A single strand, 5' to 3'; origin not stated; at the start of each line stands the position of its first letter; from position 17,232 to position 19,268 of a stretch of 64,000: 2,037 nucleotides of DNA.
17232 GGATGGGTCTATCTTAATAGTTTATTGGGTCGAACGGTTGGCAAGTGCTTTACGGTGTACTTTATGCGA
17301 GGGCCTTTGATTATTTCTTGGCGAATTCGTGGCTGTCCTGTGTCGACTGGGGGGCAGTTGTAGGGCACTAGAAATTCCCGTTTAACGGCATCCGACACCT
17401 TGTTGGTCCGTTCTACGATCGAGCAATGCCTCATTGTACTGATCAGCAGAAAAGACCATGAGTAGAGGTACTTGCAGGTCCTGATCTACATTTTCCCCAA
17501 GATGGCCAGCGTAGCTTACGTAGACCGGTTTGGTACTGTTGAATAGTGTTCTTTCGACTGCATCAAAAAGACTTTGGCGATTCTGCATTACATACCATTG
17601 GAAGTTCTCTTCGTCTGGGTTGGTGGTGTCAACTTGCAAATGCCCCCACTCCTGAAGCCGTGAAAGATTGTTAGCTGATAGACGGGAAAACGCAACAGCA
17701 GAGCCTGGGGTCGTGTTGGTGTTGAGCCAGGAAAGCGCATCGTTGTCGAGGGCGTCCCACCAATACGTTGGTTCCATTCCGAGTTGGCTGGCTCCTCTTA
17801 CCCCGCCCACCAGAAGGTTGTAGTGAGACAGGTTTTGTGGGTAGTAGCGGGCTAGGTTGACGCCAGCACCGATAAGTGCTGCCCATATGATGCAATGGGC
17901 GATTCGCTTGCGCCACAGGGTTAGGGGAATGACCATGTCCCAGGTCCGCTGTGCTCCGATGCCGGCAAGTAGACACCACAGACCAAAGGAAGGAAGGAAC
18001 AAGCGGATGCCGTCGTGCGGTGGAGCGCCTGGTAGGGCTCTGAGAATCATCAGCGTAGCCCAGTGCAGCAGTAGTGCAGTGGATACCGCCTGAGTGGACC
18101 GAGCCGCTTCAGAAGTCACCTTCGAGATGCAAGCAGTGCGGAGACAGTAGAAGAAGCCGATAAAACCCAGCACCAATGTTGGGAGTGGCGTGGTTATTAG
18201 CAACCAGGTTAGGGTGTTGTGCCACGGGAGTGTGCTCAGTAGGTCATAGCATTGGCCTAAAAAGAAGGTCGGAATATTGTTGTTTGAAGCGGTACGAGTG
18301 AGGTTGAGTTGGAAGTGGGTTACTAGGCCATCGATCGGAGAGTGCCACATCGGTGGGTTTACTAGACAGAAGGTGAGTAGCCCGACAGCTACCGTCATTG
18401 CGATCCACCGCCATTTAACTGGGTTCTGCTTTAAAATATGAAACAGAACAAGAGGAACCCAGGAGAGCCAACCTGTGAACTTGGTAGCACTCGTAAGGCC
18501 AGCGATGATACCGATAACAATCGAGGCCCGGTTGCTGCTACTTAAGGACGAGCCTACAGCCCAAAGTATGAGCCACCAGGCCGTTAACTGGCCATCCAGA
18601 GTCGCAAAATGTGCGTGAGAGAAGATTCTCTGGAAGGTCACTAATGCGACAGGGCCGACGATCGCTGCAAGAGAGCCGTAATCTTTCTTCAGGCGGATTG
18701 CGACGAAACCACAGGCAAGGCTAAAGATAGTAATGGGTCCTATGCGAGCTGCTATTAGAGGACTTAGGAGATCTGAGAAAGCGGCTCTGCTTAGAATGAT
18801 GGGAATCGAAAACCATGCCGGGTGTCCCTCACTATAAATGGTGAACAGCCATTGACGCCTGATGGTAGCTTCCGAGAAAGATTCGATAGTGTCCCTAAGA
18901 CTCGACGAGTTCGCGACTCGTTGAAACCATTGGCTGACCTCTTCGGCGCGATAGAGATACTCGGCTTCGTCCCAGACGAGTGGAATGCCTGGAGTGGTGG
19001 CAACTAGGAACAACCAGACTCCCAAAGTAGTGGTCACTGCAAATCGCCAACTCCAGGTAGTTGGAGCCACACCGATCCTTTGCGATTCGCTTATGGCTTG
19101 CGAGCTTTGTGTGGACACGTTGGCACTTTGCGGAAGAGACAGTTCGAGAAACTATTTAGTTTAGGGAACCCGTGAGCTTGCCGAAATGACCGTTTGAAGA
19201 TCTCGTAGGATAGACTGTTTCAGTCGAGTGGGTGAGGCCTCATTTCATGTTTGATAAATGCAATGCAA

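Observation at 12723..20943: Stand-alone cluster of four different GT-C-like polytopic membrane proteins with no donor-synthesis, flippase or acceptor genes nearby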

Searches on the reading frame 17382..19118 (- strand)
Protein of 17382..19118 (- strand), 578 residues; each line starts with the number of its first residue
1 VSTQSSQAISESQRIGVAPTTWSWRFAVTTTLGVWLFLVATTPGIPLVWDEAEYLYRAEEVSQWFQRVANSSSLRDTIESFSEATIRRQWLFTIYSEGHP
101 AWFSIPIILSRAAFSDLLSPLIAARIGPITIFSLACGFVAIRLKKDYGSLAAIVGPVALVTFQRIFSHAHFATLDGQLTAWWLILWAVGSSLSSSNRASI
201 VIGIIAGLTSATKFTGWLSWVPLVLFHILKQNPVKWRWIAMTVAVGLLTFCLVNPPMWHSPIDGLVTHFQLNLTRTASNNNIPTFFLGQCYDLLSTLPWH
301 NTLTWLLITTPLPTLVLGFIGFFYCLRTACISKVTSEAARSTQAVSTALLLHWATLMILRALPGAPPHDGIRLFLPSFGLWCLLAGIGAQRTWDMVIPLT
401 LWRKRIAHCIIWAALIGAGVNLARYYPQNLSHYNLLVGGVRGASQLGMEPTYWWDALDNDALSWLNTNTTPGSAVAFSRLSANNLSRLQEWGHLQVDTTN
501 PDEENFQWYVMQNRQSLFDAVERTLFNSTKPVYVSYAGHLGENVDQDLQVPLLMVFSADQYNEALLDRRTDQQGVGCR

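Call 4: search_protein_families(library=pfam, proteins=[window:17382-19118:-], max_evalue=1)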
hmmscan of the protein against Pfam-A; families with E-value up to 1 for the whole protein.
window:17382-19118:- (578 aa): 2 families
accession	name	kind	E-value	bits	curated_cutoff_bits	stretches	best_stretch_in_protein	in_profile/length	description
PF04505.17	CD225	-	0.05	14.2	27.1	1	300-358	3-60/68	Interferon-induced transmembrane protein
PF03918.19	CcmH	-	0.25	11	25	1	276-339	68-131/143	Cytochrome C biogenesis protein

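Call 5: search_protein_families(library=ncbifam, proteins=[window:17382-19118:-], max_evalue=1)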
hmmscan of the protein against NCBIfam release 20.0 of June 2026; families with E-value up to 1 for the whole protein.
window:17382-19118:- (578 aa): 1 family
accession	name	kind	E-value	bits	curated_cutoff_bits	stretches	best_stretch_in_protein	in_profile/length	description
TIGR00782.1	ccoP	equivalog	0.18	11.1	179.95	1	19-76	27-82/285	cytochrome-c oxidase, cbb3-type subunit III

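Call 12: search_solved_structures(query=window:17382-19118:-, max_evalue=10)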
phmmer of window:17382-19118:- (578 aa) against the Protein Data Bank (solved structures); distinct sequences matched with E-value up to 10: 0.

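Call 19: find_homologous_proteins(query=window:17382-19118:-, max_evalue=0.001)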
Query window:17382-19118:- (578 aa): 239 proteins with E <= 0.001 among 8000 candidates; the best 120 are listed.
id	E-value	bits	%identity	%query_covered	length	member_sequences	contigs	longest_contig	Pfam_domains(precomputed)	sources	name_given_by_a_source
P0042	0.0e+0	1290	100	97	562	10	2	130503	-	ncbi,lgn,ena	-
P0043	4.1e-247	840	64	95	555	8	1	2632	-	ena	-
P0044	7.9e-210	717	56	96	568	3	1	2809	-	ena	-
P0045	5.6e-195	668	55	93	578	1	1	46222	-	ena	-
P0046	7.6e-194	664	55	93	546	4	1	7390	-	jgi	jgi:hypothetical protein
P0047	1.1e-191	657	54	94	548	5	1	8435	-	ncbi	-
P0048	7.4e-188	644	53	94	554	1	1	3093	-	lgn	-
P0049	1.2e-184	633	52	94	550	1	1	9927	-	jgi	jgi:hypothetical protein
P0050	9.5e-182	624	52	94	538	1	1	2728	-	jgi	jgi:hypothetical protein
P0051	1.1e-179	617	50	94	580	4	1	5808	-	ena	-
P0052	1.6e-179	617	53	94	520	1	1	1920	-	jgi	jgi:hypothetical protein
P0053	4.3e-179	615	54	91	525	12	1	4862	PF13231.13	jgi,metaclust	metaclust:\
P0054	5.4e-179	615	53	91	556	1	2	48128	PF13231.13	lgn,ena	-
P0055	4.2e-178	612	51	94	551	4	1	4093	PF13231.13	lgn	-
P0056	1.7e-176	607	51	94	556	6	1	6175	-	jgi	jgi:hypothetical protein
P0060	1.3e-174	600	48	94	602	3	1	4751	PF13231.13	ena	-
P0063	1.2e-173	597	52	92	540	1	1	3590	PF13231.13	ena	-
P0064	2.6e-173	596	48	94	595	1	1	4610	PF13231.13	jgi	jgi:hypothetical protein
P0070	7.1e-171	588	47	94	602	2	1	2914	PF13231.13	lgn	-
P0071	7.3e-171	588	51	93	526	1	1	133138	-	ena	-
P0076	1.0e-169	584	48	93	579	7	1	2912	PF13231.13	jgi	jgi:hypothetical protein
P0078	1.4e-168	580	50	94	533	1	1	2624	PF13231.13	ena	-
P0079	2.4e-168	580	51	93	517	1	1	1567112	-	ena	-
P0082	1.2e-167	577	50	94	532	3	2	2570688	-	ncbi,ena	-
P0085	1.0e-166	574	47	98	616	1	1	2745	PF13231.13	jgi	jgi:hypothetical protein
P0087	2.1e-166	573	53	90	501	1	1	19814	PF13231.13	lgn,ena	-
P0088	2.2e-166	573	48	94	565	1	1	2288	PF13231.13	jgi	jgi:hypothetical protein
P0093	3.8e-166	572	47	96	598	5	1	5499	PF13231.13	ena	-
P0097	5.9e-165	568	48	93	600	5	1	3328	PF13231.13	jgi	-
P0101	1.3e-163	564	46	98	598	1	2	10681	PF13231.13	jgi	jgi:hypothetical protein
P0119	3.0e-161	556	47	94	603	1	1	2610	PF13231.13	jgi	jgi:hypothetical protein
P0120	4.3e-161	556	49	94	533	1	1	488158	-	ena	-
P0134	2.8e-159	550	48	94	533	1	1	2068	PF13231.13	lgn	-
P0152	8.5e-156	538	48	92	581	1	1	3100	PF13231.13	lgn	-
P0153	1.1e-155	538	48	93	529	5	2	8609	PF13231.13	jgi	jgi:4-amino-4-deoxy-L-arabinose transferase-like glycosyltransferase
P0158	2.3e-153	530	46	94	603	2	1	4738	PF13231.13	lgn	-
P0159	2.9e-153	530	49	94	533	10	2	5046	PF13231.13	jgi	-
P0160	3.5e-153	530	47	94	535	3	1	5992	PF13231.13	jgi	jgi:4-amino-4-deoxy-L-arabinose transferase-like glycosyltransferase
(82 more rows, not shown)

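Call 20: find_encoding_contigs(protein=P0045, flank=10000, max_places=2)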
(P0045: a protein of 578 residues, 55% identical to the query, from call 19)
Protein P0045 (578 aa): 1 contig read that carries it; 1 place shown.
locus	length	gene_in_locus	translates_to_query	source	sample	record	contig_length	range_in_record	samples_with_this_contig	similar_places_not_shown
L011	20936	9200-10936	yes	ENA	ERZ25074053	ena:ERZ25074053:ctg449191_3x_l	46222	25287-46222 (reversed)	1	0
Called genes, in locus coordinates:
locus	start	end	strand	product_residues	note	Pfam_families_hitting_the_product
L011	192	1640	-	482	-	PF13701:DDE_Tnp_1_4, PF01609:DDE_Tnp_1, PF13701:DDE_Tnp_1_4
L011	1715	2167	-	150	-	-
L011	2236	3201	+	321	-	PF13737:DDE_Tnp_1_5, PF01609:DDE_Tnp_1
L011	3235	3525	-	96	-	-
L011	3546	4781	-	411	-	-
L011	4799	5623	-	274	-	-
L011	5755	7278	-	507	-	-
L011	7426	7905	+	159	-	-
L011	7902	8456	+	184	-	-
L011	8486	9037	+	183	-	PF19888:DUF6361 (weak), PF13683:rve_3 (weak)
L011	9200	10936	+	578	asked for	-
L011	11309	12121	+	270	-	PF13737:DDE_Tnp_1_5, PF01609:DDE_Tnp_1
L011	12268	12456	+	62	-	-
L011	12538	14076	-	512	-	-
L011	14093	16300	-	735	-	-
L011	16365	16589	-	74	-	-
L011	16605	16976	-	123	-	-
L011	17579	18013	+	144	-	-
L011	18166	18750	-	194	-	PF01381:HTH_3 (weak), PF13560:HTH_31 (weak)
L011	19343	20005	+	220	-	PF13610:DDE_Tnp_IS240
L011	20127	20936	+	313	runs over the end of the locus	-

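Call 21: find_encoding_contigs(protein=P0082, flank=10000, max_places=2)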
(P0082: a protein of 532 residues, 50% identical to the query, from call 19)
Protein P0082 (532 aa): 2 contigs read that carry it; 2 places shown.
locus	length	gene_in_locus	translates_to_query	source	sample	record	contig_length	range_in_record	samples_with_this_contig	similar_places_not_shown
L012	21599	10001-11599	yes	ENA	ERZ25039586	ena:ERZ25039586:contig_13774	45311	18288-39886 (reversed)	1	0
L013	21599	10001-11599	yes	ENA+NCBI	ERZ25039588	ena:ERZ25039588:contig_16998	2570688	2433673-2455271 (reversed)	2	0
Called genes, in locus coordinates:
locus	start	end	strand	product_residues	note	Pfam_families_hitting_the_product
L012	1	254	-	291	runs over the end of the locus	-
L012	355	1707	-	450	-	-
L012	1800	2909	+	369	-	PF00850:Hist_deacetyl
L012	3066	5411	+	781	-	PF00144:Beta-lactamase, PF07075:NamZ_N, PF20732:NamZ_C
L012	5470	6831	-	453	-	PF01565:FAD_binding_4, PF08031:BBE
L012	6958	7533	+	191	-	PF03479:PCC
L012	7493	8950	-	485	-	PF00474:SSF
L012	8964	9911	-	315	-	PF00092:VWA, PF13519:VWA_2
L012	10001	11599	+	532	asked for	-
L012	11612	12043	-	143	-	-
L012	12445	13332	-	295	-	PF23678:YqhI, PF00326:Peptidase_S9 (faint), PF02129:Peptidase_S15 (weak), PF01738:DLH, PF08840:BAAT_C (faint)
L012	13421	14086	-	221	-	-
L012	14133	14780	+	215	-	PF00657:Lipase_GDSL, PF13472:Lipase_GDSL_2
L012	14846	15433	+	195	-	-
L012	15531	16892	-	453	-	PF07394:DUF1501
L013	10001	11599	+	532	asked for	-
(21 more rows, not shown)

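Call 33: search_solved_structures(query=A3, max_evalue=10, show_alignments=1)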
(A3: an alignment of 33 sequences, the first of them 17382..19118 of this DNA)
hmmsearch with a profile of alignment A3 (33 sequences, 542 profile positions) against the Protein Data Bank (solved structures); distinct sequences matched with E-value up to 10: 2.
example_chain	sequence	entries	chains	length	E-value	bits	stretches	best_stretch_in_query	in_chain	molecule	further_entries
9ta8_A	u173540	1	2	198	0.49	12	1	375-433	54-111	mosGCTL-6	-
4yme_A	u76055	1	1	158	2.4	9.7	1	72-112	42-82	sensory box/GGDEF family protein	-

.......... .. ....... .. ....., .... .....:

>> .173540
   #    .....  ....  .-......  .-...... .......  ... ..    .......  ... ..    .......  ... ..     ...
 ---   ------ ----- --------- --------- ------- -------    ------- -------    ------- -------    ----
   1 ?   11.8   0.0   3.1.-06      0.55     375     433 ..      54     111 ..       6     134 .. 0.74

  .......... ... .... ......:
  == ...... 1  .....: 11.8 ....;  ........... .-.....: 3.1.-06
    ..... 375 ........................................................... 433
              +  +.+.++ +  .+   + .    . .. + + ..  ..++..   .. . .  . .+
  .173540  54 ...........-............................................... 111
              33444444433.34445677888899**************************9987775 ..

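Call 34: search_protein_families(library=pfam, alignment_id=A3, max_evalue=0.01)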
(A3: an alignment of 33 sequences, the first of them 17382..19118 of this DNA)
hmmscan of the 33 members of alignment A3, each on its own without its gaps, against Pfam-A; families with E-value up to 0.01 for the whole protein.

A. member 1, window:17382-19118:- (578 aa): 0 families

B. families by the number of members that match (of 33 scanned): 4 families
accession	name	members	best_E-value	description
PF13231.12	PMT_2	15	6.2e-06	Dolichyl-phosphate-mannose-protein mannosyltransferase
PF02366.24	PMT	2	0.004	Dolichyl-phosphate-mannose-protein mannosyltransferase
PF03901.23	Glyco_transf_22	1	2.3e-05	Alg9-like mannosyltransferase family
PF09594.16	GT87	1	5.8e-05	Glycosyltransferase family 87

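Call 54: predict_structure(alignment_id=A3)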
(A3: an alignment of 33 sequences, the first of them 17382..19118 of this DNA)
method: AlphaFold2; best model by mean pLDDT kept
length: 578 residues; sequences in the alignment: 33
mean_pLDDT: 83.3   pTM: 0.86
mean pLDDT of the five models: 83.3, 83.1, 82.1, 81.7, 78.8
residues with pLDDT >= 90: 254; 70-90: 230; 50-70: 67; < 50: 27
segments of 3 or more residues with pLDDT < 50: 1-3, 11-17, 167-172, 425-431, 576-578
pLDDT, mean of each block of 10 residues (from residue 1): 48 50 86 92 69 83 93 95 92 73 90 90 88 95 95 92 52 75 95 87 96 91 91 83 96 91 88 65 82 79 82 90 97 88 95 90 68 79 96 86 84 77 51 70 84 65 94 90 83 90 91 88 95 79 77 93 90 54
secondary structure, 60 per line:
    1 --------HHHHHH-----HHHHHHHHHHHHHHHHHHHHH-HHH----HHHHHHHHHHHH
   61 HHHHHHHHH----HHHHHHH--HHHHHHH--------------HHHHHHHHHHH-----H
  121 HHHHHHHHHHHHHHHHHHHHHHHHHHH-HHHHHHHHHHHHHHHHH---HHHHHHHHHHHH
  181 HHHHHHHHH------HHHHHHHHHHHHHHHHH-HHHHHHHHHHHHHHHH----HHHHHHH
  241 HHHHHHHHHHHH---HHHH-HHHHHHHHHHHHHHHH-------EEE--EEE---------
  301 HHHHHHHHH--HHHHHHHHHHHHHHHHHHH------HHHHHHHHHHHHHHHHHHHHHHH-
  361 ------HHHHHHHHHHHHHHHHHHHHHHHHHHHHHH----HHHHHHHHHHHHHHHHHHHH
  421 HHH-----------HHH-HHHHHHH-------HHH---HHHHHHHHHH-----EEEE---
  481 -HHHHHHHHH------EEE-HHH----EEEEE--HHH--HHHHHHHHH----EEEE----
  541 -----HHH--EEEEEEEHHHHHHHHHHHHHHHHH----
elements in order: H9-14 H20-40 H49-69 H74-80 H83-89 H104-114 H120-147 H149-165 H169-189 H196-212 H214-229 H234-252 H256-259 H261-276 E284-286 E289-291 H301-309 H312-330 H337-359 H367-396 H401-423 H439-445 H459-468 E474-477 H482-490 E497-499 E508-512 H520-528 E533-536 E551-557 H558-574

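Call 59: fold_search(model_id=the predicted structure, library=pdb)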
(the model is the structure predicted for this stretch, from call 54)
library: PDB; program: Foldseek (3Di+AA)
matches with E <= 10: 536; with E <= 0.001: 18
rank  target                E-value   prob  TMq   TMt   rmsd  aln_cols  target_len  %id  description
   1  5ezm                  1.1e-07  1.00  0.42  0.44  10.5       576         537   14  Crystal Structure of ArnT from Cupriavidus metallidurans in the apo state (released 2016-02-17)
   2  5f15                  3.7e-07  1.00  0.46  0.49  10.8       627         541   16  Crystal Structure of ArnT from Cupriavidus metallidurans bound to Undecaprenyl phosphate (released 2016-02-17)
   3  8age_A                2.9e-06  1.00  0.42  0.38   9.6       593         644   11  Structure of yeast oligosaccharylransferase complex with acceptor peptide bound (released 2022-12-07)
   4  8b6l_I                3.7e-06  1.00  0.43  0.38  12.2       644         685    9  Subtomogram average of the human Sec61-TRAP-OSTA-translocon (released 2022-12-07)
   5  7oci_F                4.4e-06  1.00  0.42  0.39  11.7       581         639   12  Cryo-EM structure of yeast Ost6p containing oligosaccharyltransferase complex (released 2022-02-16)
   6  8agb_A                1.1e-05  1.00  0.41  0.37  13.1       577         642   12  Structure of yeast oligosaccharylransferase complex with lipid-linked oligosaccharide bound (released 2022-12-07)
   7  8if8_B                1.5e-05  1.00  0.38  0.36  17.4       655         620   13  Arabinosyltransferase AftA (released 2023-05-31)
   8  8pn9_A                2.0e-05  1.00  0.46  0.41   9.2       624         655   10  Structure of human oligosaccharyltransferase OST-A complex bound to NGI-1 (released 2024-05-08)
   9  6ezn_F                2.7e-05  1.00  0.42  0.39  13.1       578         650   12  Cryo-EM structure of the yeast oligosaccharyltransferase (OST) complex (released 2018-01-17)
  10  6s7o_A                5.3e-05  1.00  0.39  0.35  13.4       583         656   11  Cryo-EM structure of human oligosaccharyltransferase complex OST-A (released 2019-12-18)
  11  8if8_C                6.5e-05  1.00  0.38  0.36  18.4       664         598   12  Arabinosyltransferase AftA (released 2023-05-31)
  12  6ftg_5                8.1e-05  1.00  0.42  0.39  12.7       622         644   11  Subtomogram average of OST-containing ribosome-translocon complexes from canine rough microsomal membranes (released 2018-03-21)
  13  7zlh_A                8.5e-05  1.00  0.40  0.37  13.0       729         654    9  Cryo-EM structure of C-mannosyltransferase CeDPY19, in apo state, bound to CMT2-Fab and anti-Fab nanobody (released 2023-01-11)
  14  9s6s_A                1.0e-04  1.00  0.45  0.47   8.9       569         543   10  Ternary cryo-EM structure of human ALG9 with Dol25-PP-GlcNAc2Man6, Dol25-P-Man and Fab (released 2026-03-18)
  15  8agc_A                1.0e-04  1.00  0.41  0.36  10.1       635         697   12  Structure of yeast oligosaccharylransferase complex with lipid-linked oligosaccharide and non-acceptor peptide bound (released 2022-12-07)
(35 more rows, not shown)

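Call 71: find_encoding_contigs(protein=P0079, flank=7000, max_places=1)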
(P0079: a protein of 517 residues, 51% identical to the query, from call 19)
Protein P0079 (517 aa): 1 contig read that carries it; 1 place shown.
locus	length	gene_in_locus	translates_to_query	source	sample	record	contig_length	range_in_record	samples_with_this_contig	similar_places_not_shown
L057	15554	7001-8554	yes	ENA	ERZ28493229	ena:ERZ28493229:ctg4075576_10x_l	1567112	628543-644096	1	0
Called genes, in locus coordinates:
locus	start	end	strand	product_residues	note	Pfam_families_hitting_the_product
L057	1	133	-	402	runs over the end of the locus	PF02985:HEAT (faint), PF13646:HEAT_2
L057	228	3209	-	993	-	PF00005:ABC_tran (faint), PF02463:SMC_N (faint), PF13191:AAA_16 (faint), PF13476:AAA_23 (faint), PF13481:AAA_25 (faint), PF13555:AAA_29 (faint), PF17760:UvrA_inter, PF17755:UvrA_DNA-bind, +2 more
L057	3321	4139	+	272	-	PF01507:PAPS_reduct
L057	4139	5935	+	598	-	PF00009:GTP_EFTU, PF01926:MMR_HSR1 (faint), PF02492:cobW (faint), PF03144:GTP_EFTU_D2 (faint), PF22594:GTP-eEF1A_C, PF01583:APS_kinase, PF08433:KTI12 (weak), PF13671:AAA_33, +3 more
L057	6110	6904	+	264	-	PF00657:Lipase_GDSL, PF13472:Lipase_GDSL_2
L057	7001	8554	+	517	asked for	-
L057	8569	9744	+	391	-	PF01139:RtcB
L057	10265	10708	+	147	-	-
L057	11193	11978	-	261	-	PF00905:Transpeptidase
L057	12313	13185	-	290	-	-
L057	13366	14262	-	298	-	PF00561:Abhydrolase_1, PF00975:Thioesterase (faint), PF12146:Hydrolase_4, PF12697:Abhydrolase_6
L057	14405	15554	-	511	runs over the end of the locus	PF03403:PAF-AH_p_II, PF07224:Chlorophyllase (faint)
